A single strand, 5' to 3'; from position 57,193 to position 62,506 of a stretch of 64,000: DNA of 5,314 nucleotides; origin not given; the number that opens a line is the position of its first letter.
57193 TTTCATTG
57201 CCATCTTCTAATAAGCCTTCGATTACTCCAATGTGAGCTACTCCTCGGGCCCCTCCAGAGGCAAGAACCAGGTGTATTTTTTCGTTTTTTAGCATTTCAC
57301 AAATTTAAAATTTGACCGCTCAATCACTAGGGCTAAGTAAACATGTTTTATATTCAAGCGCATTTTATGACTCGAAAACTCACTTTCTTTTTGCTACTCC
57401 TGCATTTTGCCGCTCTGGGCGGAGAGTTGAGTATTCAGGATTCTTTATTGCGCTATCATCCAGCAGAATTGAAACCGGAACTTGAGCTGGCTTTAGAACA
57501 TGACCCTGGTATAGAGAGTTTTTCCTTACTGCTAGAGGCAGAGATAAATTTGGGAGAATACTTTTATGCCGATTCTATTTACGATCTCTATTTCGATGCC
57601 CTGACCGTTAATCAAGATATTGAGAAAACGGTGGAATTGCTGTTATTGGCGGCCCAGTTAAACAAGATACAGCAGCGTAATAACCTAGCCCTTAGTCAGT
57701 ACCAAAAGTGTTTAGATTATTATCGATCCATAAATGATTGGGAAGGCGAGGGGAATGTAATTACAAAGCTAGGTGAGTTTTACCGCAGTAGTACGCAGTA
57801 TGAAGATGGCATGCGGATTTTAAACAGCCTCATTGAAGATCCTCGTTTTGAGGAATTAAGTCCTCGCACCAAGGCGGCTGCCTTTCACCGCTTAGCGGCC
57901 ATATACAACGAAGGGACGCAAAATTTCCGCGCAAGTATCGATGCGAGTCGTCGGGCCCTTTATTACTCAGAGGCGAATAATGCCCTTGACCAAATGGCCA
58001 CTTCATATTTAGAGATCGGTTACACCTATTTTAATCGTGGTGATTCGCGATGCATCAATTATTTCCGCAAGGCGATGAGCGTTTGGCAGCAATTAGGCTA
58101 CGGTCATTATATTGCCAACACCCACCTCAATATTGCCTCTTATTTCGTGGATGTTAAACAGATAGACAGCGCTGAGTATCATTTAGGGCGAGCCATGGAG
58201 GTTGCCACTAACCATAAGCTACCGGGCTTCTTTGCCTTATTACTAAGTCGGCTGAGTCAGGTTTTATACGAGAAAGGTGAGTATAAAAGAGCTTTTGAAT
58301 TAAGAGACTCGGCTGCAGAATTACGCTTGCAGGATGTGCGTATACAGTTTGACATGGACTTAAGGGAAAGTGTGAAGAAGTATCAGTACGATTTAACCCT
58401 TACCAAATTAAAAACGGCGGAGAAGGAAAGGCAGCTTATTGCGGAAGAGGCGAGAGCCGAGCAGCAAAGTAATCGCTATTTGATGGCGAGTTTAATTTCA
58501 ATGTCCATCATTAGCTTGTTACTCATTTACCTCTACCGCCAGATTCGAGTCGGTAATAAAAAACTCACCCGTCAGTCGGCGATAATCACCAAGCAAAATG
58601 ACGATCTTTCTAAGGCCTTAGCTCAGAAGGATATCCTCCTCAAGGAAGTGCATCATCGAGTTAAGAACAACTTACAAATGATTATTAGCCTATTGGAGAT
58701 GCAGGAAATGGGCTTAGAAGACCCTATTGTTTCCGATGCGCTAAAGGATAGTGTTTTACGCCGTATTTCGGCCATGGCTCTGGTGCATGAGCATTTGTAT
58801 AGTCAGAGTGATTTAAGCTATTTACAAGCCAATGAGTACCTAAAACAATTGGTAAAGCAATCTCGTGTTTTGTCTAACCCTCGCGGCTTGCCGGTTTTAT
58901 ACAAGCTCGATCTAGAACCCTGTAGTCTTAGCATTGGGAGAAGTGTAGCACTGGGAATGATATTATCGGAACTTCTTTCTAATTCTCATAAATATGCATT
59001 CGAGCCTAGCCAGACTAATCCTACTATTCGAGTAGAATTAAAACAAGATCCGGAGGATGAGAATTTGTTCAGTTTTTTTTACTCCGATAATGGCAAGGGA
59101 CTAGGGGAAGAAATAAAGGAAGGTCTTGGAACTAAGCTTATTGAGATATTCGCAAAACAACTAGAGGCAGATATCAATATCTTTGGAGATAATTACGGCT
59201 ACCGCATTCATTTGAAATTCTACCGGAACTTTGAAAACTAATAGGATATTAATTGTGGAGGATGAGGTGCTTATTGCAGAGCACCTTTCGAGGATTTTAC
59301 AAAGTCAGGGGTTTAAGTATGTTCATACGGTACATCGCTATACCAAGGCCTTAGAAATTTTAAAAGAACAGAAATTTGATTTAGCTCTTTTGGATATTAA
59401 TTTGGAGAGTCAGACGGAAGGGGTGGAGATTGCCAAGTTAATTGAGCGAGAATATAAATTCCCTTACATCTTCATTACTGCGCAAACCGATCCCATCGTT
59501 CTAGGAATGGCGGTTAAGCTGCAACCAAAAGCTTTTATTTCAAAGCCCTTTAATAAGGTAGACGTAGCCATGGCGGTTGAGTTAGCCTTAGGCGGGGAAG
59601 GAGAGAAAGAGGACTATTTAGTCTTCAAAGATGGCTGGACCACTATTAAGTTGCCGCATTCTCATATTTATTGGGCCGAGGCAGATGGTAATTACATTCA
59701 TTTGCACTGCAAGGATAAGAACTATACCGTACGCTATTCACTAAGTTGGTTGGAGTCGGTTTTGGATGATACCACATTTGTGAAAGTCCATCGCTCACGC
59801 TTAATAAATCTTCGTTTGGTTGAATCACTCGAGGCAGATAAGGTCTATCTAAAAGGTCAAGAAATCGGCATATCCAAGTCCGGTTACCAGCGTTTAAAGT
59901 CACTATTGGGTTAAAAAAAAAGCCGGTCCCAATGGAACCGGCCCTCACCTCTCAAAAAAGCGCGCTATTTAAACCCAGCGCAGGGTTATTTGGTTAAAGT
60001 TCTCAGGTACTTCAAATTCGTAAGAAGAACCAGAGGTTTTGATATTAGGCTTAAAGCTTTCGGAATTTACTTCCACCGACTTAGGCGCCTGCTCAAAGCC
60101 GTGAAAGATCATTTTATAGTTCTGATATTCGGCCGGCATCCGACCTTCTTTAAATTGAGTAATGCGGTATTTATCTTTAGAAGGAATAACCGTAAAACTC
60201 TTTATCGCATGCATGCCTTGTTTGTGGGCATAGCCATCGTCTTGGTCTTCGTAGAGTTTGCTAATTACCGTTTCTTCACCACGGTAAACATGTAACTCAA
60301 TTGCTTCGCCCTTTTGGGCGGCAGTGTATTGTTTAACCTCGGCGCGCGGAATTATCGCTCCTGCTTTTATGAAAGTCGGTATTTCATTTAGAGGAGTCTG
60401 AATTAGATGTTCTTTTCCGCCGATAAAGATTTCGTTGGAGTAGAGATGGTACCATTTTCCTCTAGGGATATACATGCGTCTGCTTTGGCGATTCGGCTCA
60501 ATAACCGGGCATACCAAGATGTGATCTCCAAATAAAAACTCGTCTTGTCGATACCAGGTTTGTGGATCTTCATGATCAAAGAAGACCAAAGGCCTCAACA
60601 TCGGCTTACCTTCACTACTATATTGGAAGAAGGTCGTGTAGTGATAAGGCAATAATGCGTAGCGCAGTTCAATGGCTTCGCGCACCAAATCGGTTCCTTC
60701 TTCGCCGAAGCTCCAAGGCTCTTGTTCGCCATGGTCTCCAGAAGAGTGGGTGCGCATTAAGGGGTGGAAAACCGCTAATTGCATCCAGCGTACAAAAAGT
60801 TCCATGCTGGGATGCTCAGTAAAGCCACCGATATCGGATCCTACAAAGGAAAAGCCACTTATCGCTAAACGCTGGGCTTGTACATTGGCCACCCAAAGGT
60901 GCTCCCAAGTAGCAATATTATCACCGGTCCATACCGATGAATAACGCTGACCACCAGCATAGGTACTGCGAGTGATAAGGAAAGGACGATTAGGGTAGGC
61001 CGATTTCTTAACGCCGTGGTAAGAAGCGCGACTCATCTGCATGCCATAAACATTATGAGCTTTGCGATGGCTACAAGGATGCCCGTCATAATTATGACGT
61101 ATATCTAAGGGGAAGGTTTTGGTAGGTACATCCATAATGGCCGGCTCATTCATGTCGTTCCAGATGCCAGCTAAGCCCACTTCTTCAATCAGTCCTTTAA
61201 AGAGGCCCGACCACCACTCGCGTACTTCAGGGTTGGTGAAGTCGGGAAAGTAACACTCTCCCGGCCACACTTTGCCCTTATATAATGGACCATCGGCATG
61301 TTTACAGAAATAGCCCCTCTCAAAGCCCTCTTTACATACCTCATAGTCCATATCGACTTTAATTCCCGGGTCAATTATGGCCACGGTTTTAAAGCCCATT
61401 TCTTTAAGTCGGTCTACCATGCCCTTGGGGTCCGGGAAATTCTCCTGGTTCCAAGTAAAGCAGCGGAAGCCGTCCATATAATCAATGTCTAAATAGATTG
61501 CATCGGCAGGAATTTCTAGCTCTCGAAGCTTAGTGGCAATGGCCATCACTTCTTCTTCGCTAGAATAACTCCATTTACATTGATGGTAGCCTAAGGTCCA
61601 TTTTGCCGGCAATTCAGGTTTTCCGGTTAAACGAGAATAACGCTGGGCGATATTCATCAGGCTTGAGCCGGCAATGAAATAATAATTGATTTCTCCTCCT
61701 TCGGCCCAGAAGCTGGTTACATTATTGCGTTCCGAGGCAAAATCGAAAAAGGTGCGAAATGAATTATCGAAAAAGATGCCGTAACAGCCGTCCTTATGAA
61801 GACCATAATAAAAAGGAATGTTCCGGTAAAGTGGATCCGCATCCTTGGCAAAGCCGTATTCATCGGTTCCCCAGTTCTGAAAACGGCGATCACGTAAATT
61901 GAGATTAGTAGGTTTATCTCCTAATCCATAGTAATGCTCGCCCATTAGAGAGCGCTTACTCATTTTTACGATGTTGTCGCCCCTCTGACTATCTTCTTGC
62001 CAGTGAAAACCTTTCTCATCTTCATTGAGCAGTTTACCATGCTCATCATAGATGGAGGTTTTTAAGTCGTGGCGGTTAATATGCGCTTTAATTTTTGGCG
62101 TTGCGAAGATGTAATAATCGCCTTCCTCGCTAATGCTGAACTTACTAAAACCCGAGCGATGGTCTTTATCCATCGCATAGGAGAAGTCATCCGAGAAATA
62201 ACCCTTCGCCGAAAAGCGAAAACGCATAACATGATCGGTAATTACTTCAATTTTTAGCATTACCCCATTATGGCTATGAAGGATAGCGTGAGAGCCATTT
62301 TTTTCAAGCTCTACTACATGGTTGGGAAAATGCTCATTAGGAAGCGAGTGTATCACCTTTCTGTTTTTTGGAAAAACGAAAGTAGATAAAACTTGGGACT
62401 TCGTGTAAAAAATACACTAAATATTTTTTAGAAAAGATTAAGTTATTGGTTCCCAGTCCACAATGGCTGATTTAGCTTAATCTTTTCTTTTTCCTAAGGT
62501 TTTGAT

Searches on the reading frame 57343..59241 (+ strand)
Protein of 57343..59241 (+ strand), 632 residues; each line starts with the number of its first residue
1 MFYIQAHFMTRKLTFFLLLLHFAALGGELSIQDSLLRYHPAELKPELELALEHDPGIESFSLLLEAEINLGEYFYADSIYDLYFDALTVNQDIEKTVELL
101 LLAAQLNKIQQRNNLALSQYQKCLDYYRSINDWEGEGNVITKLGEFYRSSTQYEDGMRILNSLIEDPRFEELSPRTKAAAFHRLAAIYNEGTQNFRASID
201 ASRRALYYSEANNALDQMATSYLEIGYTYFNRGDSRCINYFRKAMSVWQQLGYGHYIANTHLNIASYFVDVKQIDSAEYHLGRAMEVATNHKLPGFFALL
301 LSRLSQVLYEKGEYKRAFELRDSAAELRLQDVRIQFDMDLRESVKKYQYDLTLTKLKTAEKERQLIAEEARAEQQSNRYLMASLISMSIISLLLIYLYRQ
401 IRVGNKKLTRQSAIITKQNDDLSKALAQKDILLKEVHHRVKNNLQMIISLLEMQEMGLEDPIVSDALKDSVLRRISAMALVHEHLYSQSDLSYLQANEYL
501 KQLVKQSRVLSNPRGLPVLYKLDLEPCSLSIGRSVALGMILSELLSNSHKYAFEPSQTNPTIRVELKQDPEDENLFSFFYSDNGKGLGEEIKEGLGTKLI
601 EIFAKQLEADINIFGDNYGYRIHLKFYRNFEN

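Call 40: search_protein_families(library=pfam, proteins=[window:57343-59241:+])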
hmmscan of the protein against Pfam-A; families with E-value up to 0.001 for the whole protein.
window:57343-59241:+ (632 aa): 6 families
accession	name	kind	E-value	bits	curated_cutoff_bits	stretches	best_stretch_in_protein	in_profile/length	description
PF07568.18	HisKA_2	-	1.6e-22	79.8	22.3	1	435-506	1-71/76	Histidine kinase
PF13424.12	TPR_12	-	2e-12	47.5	30.1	1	218-289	2-76/77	Tetratricopeptide repeat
PF14938.12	SNAP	-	2.5e-06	27.6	25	0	92-210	30-146/282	Soluble NSF attachment protein, SNAP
PF07536.20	HWE_HK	-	2.3e-05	25.5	22.8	1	435-489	1-52/83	HWE histidine kinase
PF02518.31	HATPase_c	-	0.00016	22.6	26.4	1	534-603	3-58/111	Histidine kinase-, DNA gyrase B-, and HSP90-like ATPase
PF25068.1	ARM_TT21_4th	-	0.00062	20.5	30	0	119-201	14-95/153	Tetratricopeptide repeat protein 21 forth ARM domain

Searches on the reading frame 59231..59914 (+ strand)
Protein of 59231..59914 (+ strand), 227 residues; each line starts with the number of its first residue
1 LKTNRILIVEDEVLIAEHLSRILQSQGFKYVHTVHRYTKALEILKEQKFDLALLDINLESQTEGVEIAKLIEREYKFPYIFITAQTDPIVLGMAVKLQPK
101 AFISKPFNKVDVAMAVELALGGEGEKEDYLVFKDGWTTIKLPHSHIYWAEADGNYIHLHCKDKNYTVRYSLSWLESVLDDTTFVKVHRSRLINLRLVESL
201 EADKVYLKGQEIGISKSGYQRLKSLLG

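Call 40: search_protein_families(library=pfam, proteins=[window:59231-59914:+])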
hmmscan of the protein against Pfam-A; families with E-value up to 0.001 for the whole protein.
window:59231-59914:+ (227 aa): 3 families
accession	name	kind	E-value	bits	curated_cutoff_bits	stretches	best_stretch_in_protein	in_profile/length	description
PF00072.30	Response_reg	-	2.3e-20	73.3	30.2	1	6-116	1-110/111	Response regulator receiver domain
PF04397.21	LytTR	-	3.2e-18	66.2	22.6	1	138-226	3-97/98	LytTr DNA-binding domain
PF20274.4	cREC_REC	-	0.00035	21.6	27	1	26-78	13-63/88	Cyclic-phosphate processing Receiver domain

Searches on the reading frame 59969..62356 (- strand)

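Call 40: search_protein_families(library=pfam, proteins=[window:59969-62356:-])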
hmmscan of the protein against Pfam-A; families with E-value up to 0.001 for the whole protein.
window:59969-62356:- (795 aa): 4 families
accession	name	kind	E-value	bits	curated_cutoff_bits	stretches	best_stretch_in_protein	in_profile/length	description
PF01055.32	Glyco_hydro_31_2nd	-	5e-124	414.3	23.5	1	247-574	1-327/328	Glycosyl hydrolases family 31 TIM-barrel domain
PF13802.12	Gal_mutarotas_2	-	5.7e-43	147.8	27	1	34-205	2-184/184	Glycosyl hydrolase 31 N-terminal galactose mutarotase-like domain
PF21365.3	Glyco_hydro_31_3rd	-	3.6e-25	88.7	24.4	1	583-669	1-87/87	Glycosyl hydrolase family 31 C-terminal domain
PF17137.9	DUF5110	-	9.1e-08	32.5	27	1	686-753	2-70/71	Domain of unknown function (DUF5110)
